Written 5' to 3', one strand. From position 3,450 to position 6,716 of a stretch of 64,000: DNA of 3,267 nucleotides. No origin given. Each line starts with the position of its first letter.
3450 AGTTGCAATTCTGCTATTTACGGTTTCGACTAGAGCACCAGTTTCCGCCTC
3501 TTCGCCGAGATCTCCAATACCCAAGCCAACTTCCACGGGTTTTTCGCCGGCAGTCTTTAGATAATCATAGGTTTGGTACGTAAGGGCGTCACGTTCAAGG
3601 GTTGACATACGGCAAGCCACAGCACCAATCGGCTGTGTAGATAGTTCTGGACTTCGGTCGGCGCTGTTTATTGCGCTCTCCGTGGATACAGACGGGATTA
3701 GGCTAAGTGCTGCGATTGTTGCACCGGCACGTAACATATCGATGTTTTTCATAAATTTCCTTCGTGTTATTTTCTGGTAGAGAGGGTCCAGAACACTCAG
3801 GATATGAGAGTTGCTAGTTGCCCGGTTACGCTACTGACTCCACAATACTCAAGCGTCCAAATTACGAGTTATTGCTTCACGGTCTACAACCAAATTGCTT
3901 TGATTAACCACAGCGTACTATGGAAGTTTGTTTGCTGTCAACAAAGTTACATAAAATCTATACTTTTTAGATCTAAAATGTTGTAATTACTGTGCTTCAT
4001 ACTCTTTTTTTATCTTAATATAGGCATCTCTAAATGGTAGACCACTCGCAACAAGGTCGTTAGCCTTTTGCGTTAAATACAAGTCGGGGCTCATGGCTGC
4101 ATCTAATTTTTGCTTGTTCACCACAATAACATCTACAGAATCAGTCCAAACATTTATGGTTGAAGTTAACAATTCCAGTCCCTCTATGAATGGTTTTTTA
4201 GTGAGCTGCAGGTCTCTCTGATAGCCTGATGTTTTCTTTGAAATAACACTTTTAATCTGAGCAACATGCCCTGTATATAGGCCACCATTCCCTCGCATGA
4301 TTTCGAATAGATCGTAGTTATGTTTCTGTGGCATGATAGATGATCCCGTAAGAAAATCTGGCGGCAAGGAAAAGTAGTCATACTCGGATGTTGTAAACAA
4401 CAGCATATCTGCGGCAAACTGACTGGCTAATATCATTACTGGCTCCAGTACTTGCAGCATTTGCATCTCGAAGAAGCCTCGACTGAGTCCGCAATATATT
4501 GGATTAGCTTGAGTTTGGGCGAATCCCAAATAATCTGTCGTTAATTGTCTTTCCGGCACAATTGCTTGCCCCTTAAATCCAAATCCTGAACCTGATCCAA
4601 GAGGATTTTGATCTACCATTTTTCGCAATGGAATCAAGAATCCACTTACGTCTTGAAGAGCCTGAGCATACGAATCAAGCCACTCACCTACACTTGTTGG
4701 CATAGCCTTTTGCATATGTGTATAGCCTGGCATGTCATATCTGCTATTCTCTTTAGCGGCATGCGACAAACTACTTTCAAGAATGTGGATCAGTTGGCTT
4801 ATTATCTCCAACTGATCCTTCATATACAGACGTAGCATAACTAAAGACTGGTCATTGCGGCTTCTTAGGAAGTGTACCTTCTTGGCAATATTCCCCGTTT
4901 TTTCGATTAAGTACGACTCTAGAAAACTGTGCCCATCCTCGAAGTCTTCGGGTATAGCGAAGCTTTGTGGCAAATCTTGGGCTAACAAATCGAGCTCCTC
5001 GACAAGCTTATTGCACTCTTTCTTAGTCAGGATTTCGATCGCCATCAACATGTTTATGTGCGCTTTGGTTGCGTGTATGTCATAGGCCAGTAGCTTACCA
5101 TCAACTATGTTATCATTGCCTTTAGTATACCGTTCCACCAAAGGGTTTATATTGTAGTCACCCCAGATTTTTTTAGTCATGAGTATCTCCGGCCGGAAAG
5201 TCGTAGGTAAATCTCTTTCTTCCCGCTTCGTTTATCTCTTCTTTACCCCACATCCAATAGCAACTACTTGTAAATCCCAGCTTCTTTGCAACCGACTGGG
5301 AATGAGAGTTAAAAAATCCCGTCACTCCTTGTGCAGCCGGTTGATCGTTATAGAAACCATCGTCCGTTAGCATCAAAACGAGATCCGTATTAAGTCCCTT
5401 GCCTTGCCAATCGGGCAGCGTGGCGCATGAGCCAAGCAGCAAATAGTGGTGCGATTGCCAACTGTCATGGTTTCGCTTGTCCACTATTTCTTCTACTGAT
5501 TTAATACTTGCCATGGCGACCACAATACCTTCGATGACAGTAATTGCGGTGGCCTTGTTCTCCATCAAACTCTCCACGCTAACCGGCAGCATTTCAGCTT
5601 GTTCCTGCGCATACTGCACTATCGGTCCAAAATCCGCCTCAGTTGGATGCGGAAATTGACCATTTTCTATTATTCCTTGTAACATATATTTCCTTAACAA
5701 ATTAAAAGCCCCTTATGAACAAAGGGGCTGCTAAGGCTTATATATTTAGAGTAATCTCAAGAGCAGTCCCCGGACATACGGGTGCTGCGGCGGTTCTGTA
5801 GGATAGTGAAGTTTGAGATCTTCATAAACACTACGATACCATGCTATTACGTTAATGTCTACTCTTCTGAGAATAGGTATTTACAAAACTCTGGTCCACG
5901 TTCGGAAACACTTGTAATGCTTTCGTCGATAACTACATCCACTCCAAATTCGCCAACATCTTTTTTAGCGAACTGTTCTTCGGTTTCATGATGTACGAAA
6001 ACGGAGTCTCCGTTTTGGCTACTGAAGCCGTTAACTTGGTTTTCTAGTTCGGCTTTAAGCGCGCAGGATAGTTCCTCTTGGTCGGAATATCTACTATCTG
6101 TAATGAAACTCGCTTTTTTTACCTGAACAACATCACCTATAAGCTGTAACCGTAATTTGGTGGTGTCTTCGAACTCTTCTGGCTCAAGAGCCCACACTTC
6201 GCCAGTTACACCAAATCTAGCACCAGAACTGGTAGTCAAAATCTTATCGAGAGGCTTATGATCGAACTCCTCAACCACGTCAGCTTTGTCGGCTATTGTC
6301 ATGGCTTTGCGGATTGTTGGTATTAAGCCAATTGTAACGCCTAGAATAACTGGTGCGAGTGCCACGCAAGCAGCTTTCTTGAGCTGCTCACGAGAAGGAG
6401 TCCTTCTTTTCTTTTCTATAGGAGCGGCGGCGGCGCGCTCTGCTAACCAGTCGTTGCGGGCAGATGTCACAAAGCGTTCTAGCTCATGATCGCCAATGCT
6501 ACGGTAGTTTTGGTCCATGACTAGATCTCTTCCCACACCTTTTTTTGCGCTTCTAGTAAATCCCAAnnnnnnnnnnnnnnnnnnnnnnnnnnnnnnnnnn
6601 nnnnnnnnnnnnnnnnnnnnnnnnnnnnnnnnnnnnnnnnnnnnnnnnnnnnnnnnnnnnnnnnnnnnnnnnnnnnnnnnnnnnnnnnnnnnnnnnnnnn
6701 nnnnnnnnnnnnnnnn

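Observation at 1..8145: Near-perfect ~4.24-kb tandem duplication carrying argH, a GNAT gene and two hypothetical genes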

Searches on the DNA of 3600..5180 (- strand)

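Call 8: search_rna_families(source=window, start=3600, end=4100, threshold=evalue, max_evalue=1, show_alignments=3)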
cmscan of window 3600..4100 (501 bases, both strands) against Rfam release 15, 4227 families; matches with E-value up to 1: 2.
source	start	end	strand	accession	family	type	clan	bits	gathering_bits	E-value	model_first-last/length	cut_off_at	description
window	3811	3896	-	RF01786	c-di-GMP-II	Cis-reg; riboswitch;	CL00127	51.9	53.5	1.2e-10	1-84/84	no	Cyclic di-GMP-II riboswitch aptamer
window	3960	4037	-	RF00526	snoMe28S-U3344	Gene; snRNA; snoRNA; CD-box;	-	21.3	50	0.39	1-83/83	no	Small nucleolar RNA Me28S-U3344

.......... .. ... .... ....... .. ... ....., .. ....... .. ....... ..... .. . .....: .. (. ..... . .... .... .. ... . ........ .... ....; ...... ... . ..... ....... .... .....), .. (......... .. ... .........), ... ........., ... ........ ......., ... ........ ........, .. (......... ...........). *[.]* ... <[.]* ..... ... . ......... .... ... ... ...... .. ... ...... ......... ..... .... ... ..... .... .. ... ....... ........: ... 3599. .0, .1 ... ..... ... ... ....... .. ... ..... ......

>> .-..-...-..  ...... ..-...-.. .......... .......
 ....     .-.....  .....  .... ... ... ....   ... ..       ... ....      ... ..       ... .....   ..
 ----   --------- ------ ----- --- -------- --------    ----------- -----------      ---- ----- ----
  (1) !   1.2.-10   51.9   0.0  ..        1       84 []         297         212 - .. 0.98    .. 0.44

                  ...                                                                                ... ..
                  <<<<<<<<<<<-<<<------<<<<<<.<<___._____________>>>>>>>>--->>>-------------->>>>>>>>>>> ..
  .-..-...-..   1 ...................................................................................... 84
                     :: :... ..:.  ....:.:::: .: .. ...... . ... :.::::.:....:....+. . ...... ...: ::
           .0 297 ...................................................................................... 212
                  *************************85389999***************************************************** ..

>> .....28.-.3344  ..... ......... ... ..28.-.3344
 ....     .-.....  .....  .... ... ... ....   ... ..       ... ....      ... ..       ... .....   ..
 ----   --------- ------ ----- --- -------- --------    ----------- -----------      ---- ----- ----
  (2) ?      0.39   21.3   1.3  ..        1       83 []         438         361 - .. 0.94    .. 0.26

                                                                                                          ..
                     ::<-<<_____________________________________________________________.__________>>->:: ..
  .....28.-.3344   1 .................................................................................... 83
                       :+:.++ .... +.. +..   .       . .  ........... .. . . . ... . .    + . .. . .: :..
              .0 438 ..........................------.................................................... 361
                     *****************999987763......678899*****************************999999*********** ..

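Call 28: search_rna_families(sources=[L009, L010, L004], threshold=evalue, max_evalue=0.001)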
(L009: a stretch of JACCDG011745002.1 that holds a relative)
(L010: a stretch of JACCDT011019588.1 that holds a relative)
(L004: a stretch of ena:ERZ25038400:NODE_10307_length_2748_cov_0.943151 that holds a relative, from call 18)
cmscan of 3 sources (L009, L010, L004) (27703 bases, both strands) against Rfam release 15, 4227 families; matches with E-value up to 0.001: 7.
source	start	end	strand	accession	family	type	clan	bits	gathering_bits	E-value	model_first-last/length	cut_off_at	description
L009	1701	1784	+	RF01786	c-di-GMP-II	Cis-reg; riboswitch;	CL00127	61.8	53.5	1e-11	1-84/84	no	Cyclic di-GMP-II riboswitch aptamer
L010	7178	7261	+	RF01786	c-di-GMP-II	Cis-reg; riboswitch;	CL00127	61.8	53.5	1e-11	1-84/84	no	Cyclic di-GMP-II riboswitch aptamer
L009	1899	1984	+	RF01786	c-di-GMP-II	Cis-reg; riboswitch;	CL00127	53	53.5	3.3e-09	1-84/84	no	Cyclic di-GMP-II riboswitch aptamer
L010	7376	7461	+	RF01786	c-di-GMP-II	Cis-reg; riboswitch;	CL00127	53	53.5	3.3e-09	1-84/84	no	Cyclic di-GMP-II riboswitch aptamer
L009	6134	6219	+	RF01786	c-di-GMP-II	Cis-reg; riboswitch;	CL00127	52.3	53.5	5.2e-09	1-84/84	no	Cyclic di-GMP-II riboswitch aptamer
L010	11611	11696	+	RF01786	c-di-GMP-II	Cis-reg; riboswitch;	CL00127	52.3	53.5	5.2e-09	1-84/84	no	Cyclic di-GMP-II riboswitch aptamer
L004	2409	2494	+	RF01786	c-di-GMP-II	Cis-reg; riboswitch;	CL00127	52.3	53.5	5.2e-09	1-84/84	no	Cyclic di-GMP-II riboswitch aptamer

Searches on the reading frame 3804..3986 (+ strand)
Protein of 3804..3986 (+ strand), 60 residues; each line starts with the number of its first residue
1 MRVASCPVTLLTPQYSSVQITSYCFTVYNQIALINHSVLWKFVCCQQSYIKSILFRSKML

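Call 53: find_encoding_contigs(protein=window:3804-3986:+, flank=10000, max_places=10)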
Protein window:3804-3986:+ (60 aa): no gene with exactly this product is on record in the collection.
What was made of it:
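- On Repeat-mediated tandem duplication (unequal homologous recombination): The ORF across the joint is not on record (call 53).
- Tried and rejected: It is not on record, which is uninformative (call 53).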

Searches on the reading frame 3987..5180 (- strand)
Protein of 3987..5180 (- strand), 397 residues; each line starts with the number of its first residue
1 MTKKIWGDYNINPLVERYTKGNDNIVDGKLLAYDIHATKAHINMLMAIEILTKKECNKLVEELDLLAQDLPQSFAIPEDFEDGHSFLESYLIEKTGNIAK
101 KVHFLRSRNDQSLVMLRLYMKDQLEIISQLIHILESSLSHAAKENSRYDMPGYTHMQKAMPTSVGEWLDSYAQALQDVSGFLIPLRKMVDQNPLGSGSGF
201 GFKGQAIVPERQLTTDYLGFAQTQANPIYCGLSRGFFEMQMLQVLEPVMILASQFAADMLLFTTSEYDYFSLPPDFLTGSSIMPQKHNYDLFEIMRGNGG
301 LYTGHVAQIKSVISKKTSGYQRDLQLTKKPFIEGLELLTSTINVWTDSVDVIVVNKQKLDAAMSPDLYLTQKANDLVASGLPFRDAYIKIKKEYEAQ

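Call 14: search_protein_families(library=pfam, proteins=[window:3987-5180:-], max_evalue=0.01)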
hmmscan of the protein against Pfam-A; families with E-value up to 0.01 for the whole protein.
window:3987-5180:- (397 aa): 1 family
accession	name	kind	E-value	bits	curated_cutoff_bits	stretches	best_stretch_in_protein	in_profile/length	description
PF00206.25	Lyase_1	-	4e-33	115.6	27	1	25-298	19-306/312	Lyase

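Call 18: find_encoding_contigs(protein=window:3987-5180:-, flank=10000, max_places=10)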
Protein window:3987-5180:- (397 aa): 4 contigs read that carry it; 4 places shown.
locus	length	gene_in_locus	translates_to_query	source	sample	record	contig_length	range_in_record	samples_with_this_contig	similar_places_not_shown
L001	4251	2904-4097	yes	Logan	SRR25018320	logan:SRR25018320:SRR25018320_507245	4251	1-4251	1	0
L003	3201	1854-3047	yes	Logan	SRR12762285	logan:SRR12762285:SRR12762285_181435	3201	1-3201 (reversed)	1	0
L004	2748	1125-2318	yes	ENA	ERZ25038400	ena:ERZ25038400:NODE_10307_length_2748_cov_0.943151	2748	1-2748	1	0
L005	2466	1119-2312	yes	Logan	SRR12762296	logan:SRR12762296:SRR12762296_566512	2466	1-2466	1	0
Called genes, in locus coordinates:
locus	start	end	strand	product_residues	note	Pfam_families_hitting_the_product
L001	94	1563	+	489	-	-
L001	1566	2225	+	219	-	-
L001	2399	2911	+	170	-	-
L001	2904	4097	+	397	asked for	PF00206:Lyase_1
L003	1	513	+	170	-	?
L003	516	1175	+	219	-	-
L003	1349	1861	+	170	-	-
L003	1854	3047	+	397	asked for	PF00206:Lyase_1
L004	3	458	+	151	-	?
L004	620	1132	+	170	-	-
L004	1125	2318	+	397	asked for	PF00206:Lyase_1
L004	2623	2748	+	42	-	?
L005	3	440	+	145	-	?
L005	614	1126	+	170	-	-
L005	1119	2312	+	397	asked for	PF00206:Lyase_1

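Call 29: search_protein_families(library=ncbifam, proteins=[window:3987-5180:-], max_evalue=0.01)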
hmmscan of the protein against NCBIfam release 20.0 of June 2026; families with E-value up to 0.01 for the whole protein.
window:3987-5180:- (397 aa): 14 families
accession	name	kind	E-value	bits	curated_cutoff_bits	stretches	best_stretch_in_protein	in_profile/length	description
TIGR00838.1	argH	equivalog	1.6e-76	258.2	279.5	1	26-387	23-383/455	argininosuccinate lyase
NF008964.0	PRK12308.1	equivalog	4.8e-55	187.1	657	1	6-387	4-385/624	argininosuccinate lyase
NF005000.0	PRK06389.1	equivalog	8e-44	150.4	388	1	26-391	27-380/434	argininosuccinate lyase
NF002563.0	PRK02186.1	subfamily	8.7e-40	136.7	625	1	29-391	436-798/890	argininosuccinate lyase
NF005218.0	PRK06705.1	equivalog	3.4e-24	85.5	883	1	34-300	41-304/502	argininosuccinate lyase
NF052535.1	CoM_syn_XcbC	exception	2e-23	83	575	1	39-387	44-387/495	2-phosphosulfolactate phosphatase XcbC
TIGR00928.1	purB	equivalog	2e-11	43.4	326.2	1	88-391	77-382/436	adenylosuccinate lyase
TIGR02426.1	protocat_pcaB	equivalog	6.2e-09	35.2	355.75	1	97-288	88-274/338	3-carboxy-cis,cis-muconate cycloisomerase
NF006764.0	PRK09285.1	equivalog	2.2e-08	32.9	446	1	94-176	109-192/456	adenylosuccinate lyase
NF008909.0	PRK12273.1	subfamily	4e-07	29.3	510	1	101-296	136-336/474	aspartate ammonia-lyase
NF004631.0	PRK05975.1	equivalog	2.6e-05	23.4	371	1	97-191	97-191/352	3-carboxy-cis,cis-muconate cycloisomerase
NF006500.1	PRK08937.2-4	subfamily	4.9e-05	22.3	626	1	97-211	96-212/448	adenylosuccinate lyase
TIGR00839.1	aspA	equivalog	0.00012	21.1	681.2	1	101-295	131-330/468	aspartate ammonia-lyase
NF006554.0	PRK09053.1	equivalog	0.00037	19.4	595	1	102-185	103-186/453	3-carboxy-cis,cis-muconate cycloisomerase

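Call 30: search_solved_structures(query=window:3987-5180:-, max_evalue=0.00001)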
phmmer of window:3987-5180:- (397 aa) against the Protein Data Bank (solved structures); distinct sequences matched with E-value up to 0.00001: 18.
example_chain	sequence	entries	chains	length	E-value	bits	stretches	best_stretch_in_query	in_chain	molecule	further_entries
1u15_A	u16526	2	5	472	1.3e-55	192.3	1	13-388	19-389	Delta crystallin I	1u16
1hy1_A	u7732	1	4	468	1.6e-55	192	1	4-388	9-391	DELTA CRYSTALLIN II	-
1k7w_A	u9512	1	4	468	4.1e-55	190.6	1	4-388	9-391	delta 2 crystallin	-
1tju_A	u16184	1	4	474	6.1e-55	190.1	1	4-388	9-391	Delta crystallin II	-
1tjv_A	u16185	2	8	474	1.2e-54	189.1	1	4-388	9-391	Delta crystallin II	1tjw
1hy0_A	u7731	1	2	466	9.2e-54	186.2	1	27-388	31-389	DELTA CRYSTALLIN I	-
1auw_A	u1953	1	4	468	1.9e-53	185.2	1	4-388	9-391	DELTA 2 CRYSTALLIN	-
1xwo_A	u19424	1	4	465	4.6e-53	183.9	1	27-388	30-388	Delta crystallin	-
1dcn_A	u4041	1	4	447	7.9e-53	183.1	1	22-388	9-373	DELTA 2 CRYSTALLIN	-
1aos_A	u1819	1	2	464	2.5e-49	171.6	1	3-387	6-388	ARGININOSUCCINATE LYASE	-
1i0a_A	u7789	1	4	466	3.1e-49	171.3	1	26-387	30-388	DELTA CRYSTALLIN I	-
1tj7_A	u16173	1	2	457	4.8e-49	170.7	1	5-387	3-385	Argininosuccinate lyase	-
1k62_A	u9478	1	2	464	1.5e-48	169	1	4-387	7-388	Argininosuccinate Lyase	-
2e9f_A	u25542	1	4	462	7.9e-48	166.7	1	27-388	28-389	Argininosuccinate lyase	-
9ggi_A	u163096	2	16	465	1.8e-42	149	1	4-387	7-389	Argininosuccinate lyase, chloroplastic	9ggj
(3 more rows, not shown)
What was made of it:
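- On Argininosuccinate lyase ArgH (TIGR00838): The nearest PDB entries are ASL and delta-crystallin over residues 4-388 (call 30).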

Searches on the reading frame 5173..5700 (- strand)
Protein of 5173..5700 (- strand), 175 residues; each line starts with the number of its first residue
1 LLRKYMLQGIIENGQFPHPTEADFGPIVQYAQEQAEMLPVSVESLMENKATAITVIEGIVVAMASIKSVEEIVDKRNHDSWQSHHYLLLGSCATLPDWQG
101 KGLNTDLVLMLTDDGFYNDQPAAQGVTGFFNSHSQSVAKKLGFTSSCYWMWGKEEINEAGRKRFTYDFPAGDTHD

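Call 14: search_protein_families(library=pfam, proteins=[window:5173-5700:-], max_evalue=0.01)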
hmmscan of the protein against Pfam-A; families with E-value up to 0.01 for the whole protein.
window:5173-5700:- (175 aa): 3 families
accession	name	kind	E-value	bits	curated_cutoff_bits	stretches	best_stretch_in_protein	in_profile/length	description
PF00583.31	Acetyltransf_1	-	0.00073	20.2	20.7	1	49-143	33-116/116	Acetyltransferase (GNAT) family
PF13302.13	Acetyltransf_3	-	0.0015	19.7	25.4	1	84-144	80-138/138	Acetyltransferase (GNAT) domain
PF08445.16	FR47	-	0.0021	18.4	22.1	1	88-149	23-85/86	FR47-like protein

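Call 29: search_protein_families(library=ncbifam, proteins=[window:5173-5700:-], max_evalue=0.01)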
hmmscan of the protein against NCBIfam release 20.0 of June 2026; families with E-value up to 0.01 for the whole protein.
window:5173-5700:- (175 aa): 0 families

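Call 72: find_encoding_contigs(protein=window:5173-5685:-, flank=10000, max_places=10)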
Protein window:5173-5685:- (170 aa): 17 contigs read that carry it; 10 places shown.
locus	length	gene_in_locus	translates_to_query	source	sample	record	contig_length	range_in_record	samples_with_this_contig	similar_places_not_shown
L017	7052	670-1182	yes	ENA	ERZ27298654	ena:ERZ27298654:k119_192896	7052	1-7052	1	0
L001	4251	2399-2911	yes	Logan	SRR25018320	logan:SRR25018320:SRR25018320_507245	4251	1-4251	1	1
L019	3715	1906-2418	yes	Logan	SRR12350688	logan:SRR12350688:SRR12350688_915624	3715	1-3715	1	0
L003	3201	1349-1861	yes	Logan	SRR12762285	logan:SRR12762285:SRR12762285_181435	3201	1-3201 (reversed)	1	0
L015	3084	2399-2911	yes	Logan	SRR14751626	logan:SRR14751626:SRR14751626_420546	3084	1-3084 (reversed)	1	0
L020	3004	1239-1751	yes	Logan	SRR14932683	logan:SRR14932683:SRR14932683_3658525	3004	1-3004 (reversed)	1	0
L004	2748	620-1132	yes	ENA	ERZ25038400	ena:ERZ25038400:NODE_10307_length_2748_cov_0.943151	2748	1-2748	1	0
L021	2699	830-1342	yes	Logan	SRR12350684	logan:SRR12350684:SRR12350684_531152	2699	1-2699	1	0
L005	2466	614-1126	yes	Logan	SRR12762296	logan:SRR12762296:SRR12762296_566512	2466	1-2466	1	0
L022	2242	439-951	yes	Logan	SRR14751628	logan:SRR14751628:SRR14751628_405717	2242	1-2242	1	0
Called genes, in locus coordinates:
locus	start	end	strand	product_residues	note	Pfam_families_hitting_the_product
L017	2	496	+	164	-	?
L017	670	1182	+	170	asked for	-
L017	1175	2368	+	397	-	PF00206:Lyase_1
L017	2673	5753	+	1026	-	PF01464:SLT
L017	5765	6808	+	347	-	-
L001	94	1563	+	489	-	-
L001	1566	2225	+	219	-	-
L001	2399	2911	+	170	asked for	-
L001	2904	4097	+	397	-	PF00206:Lyase_1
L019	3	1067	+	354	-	?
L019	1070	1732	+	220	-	-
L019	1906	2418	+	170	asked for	-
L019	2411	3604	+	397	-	PF00206:Lyase_1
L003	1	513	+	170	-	?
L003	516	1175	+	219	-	-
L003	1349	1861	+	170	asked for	-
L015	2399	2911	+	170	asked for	-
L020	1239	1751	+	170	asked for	-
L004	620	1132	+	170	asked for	-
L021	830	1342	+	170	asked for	-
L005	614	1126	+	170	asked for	-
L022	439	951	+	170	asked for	-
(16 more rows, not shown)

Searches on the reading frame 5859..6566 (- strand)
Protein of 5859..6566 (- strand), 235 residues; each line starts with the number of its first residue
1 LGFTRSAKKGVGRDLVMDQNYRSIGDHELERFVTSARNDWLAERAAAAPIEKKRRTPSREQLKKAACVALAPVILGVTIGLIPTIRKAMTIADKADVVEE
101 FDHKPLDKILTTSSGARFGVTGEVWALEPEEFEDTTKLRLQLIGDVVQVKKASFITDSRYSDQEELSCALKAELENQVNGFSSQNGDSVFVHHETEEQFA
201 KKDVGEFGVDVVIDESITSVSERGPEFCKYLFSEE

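Call 14: search_protein_families(library=pfam, proteins=[window:5859-6566:-], max_evalue=0.01)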
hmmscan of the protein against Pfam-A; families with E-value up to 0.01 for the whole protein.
window:5859-6566:- (235 aa): 0 families

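Call 29: search_protein_families(library=ncbifam, proteins=[window:5859-6566:-], max_evalue=0.01)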
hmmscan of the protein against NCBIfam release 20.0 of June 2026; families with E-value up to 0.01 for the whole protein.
window:5859-6566:- (235 aa): 1 family
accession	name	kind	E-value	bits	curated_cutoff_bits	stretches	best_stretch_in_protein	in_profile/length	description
NF006912.0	PRK09400.2-3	equivalog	0.0036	17.1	126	1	52-82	29-59/69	preprotein translocase subunit SecE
